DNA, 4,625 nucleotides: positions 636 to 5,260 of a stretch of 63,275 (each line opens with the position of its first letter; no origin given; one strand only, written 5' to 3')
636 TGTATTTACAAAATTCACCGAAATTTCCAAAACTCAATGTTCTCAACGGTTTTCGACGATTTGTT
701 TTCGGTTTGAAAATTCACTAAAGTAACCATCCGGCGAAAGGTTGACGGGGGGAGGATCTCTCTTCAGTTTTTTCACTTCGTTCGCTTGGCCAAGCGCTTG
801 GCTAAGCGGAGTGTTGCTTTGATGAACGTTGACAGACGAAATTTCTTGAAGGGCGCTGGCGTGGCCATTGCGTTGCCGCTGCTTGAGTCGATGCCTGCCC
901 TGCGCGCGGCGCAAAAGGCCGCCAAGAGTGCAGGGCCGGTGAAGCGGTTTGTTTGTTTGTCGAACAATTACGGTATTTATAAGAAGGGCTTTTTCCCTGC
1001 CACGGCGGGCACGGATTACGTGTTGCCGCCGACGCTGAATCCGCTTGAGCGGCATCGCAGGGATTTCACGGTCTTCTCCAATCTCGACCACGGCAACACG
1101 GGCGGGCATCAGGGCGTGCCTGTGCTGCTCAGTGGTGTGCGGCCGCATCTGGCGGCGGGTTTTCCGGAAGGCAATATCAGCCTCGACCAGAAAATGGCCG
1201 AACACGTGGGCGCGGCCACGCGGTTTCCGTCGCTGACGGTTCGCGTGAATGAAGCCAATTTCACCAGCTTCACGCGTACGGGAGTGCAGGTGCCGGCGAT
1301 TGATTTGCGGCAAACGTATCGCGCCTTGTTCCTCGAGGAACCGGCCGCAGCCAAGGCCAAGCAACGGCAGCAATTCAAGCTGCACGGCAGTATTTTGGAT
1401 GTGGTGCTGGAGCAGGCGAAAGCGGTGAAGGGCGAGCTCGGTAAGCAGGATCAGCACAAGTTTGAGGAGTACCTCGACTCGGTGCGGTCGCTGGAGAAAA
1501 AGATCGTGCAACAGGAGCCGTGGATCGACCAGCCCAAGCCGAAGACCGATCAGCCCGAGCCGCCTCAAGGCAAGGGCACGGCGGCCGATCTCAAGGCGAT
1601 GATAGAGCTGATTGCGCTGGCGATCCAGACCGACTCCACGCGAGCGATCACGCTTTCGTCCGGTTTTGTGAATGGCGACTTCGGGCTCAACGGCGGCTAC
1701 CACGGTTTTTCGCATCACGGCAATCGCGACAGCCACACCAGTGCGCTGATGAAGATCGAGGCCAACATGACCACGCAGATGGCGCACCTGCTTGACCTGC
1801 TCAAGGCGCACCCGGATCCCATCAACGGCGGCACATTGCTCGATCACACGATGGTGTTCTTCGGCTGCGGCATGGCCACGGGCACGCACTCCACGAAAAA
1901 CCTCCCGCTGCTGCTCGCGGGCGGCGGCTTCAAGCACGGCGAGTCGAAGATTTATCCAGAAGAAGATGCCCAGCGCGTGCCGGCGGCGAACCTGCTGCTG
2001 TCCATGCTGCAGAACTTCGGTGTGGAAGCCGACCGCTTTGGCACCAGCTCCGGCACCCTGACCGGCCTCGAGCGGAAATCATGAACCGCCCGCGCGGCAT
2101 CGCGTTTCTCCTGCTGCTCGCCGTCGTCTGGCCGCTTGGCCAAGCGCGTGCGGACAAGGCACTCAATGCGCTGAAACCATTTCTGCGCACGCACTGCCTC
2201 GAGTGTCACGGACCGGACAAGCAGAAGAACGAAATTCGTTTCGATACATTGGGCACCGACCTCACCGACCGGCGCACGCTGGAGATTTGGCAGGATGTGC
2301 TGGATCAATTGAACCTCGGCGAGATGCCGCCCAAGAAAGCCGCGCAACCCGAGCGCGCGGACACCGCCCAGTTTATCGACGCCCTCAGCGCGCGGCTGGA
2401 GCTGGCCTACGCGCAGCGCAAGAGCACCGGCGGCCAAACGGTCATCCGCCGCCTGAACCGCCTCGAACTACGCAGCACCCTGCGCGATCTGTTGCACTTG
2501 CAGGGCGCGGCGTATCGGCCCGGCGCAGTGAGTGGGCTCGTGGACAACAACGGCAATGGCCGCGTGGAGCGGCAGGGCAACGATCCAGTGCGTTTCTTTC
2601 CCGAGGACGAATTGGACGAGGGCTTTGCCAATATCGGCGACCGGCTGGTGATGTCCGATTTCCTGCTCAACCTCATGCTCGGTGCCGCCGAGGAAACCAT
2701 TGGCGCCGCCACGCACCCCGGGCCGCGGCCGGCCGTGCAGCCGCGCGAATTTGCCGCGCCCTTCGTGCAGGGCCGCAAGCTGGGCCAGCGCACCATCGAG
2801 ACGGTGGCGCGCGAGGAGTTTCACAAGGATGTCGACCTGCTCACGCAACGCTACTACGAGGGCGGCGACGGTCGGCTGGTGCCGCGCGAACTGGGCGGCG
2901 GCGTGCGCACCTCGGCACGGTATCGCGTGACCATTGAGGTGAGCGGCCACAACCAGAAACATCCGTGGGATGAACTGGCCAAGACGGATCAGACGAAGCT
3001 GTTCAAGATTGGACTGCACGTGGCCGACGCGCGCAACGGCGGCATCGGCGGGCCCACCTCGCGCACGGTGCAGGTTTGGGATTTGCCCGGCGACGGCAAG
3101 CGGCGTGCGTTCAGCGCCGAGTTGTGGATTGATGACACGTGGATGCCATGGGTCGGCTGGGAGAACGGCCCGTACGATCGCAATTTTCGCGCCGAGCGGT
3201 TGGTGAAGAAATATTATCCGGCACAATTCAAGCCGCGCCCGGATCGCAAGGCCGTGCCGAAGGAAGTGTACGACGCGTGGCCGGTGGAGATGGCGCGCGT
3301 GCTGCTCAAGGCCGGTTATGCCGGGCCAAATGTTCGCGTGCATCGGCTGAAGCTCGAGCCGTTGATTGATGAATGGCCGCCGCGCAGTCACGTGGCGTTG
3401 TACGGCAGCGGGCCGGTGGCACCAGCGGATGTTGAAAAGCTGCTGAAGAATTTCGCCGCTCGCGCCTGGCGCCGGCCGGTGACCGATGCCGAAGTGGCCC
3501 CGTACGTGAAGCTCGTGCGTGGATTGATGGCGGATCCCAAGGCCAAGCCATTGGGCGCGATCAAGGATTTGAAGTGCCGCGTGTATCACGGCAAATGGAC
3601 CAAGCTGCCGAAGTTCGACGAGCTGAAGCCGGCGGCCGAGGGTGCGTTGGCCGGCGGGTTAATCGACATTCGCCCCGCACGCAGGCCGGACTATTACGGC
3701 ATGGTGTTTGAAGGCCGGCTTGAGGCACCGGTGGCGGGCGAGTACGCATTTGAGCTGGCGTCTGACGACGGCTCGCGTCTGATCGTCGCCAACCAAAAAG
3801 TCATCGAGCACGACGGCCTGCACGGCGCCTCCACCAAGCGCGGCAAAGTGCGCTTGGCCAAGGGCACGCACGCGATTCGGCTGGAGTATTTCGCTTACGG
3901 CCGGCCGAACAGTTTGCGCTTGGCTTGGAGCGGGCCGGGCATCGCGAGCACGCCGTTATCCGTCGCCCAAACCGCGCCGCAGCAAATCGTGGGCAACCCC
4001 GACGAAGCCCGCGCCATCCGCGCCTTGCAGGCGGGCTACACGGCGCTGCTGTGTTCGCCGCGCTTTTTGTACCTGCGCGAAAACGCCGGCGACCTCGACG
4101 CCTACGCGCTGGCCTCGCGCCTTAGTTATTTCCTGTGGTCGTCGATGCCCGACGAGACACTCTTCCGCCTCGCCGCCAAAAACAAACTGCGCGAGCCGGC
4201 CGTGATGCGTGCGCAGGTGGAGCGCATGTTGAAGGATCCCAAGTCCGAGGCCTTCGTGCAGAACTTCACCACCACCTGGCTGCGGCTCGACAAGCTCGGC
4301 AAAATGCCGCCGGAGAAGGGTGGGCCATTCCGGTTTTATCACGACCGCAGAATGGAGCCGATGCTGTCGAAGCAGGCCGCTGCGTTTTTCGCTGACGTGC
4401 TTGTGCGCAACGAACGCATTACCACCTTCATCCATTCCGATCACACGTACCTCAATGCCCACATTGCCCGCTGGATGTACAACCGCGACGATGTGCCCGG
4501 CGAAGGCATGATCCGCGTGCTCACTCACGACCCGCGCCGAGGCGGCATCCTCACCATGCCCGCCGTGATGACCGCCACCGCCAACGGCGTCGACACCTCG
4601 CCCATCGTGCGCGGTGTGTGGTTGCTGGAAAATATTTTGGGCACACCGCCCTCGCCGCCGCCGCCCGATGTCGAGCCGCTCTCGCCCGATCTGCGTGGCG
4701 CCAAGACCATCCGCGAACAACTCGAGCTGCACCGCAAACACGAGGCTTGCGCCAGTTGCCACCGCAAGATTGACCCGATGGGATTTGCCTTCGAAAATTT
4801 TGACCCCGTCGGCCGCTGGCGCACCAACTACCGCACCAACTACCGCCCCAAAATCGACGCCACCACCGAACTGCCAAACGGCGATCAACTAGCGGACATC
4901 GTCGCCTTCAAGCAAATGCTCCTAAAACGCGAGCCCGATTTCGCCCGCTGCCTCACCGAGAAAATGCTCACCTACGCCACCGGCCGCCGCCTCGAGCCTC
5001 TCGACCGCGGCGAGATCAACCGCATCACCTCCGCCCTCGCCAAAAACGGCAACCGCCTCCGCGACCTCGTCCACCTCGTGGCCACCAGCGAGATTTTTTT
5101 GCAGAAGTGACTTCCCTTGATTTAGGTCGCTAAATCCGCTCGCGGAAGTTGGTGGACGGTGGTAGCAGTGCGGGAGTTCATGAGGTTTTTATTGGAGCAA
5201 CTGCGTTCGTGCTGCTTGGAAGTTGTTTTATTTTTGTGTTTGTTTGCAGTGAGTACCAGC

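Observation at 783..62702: Highly iterated palindrome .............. (HIP-like) saturating the window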

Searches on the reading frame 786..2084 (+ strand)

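Call 7: search_protein_families(library=pfam, proteins=[window:786-2084:+])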
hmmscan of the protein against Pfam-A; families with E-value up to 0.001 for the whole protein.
window:786-2084:+ (432 aa): 2 families
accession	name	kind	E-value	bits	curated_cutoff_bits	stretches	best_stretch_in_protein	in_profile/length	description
PF07586.16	HXXSHH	-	1.2e-66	225.9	30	1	54-332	1-306/307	Protein of unknown function (DUF1552)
PF10518.14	TAT_signal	-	0.00015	22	22.7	1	14-33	1-20/21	TAT (twin-arginine translocation) pathway signal sequence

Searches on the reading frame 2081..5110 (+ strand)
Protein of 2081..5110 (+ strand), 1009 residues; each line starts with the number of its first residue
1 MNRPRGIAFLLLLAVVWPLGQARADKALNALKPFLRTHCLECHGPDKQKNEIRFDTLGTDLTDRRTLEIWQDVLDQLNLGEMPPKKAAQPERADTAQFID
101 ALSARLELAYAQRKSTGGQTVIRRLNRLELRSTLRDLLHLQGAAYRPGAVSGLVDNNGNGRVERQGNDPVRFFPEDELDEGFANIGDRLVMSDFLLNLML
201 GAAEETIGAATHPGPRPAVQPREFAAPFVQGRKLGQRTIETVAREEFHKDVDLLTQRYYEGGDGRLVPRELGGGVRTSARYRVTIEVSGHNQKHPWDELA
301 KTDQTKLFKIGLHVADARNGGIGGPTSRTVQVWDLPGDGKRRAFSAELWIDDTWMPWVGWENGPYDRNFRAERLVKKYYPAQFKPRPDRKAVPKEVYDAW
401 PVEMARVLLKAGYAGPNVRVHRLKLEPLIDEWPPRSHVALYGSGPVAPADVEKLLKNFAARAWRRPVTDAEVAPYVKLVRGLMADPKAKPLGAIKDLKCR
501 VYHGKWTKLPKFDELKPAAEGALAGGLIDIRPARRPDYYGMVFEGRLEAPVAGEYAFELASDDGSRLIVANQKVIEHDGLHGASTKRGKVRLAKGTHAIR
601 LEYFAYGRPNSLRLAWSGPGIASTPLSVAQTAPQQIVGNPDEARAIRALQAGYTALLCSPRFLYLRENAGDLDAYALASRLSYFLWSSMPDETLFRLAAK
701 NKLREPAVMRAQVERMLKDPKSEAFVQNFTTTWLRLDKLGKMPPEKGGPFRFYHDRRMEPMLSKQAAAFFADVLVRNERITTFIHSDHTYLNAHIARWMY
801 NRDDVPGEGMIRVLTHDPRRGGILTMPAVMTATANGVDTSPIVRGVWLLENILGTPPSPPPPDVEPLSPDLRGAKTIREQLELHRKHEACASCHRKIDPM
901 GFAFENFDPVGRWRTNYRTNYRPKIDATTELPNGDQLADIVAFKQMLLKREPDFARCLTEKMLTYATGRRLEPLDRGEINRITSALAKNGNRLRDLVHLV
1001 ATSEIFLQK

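Call 7: search_protein_families(library=pfam, proteins=[window:2081-5110:+])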
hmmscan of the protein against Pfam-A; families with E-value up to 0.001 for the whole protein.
window:2081-5110:+ (1009 aa): 8 families
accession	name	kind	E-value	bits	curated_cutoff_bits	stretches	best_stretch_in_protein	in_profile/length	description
PF07627.16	PSCyt3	-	2.4e-35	121.2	27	1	820-916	1-97/98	Protein of unknown function (DUF1588)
PF07631.16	PSD4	-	3.4e-35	121.8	23.3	1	672-798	1-125/128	Protein of unknown function (DUF1592)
PF07624.16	PSD2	-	2.8e-23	81.8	25.8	1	933-1006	1-74/74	Protein of unknown function (DUF1585)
PF07691.17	PA14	-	3.5e-15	56.5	24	1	536-623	43-140/147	PA14 domain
PF07637.16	PSD5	-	6.8e-14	52.4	34.2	1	451-480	2-31/62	Protein of unknown function (DUF1595)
PF07626.16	PSD3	-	1.8e-10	41.6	23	1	168-210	21-63/65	Protein of unknown function (DUF1587)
PF07635.16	PSCyt1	-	3.8e-10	40.7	22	1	39-85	1-58/59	Planctomycete cytochrome C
PF13442.11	Cytochrome_CBB3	-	0.0002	22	27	0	35-94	10-63/68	Cytochrome C oxidase, cbb3-type, subunit III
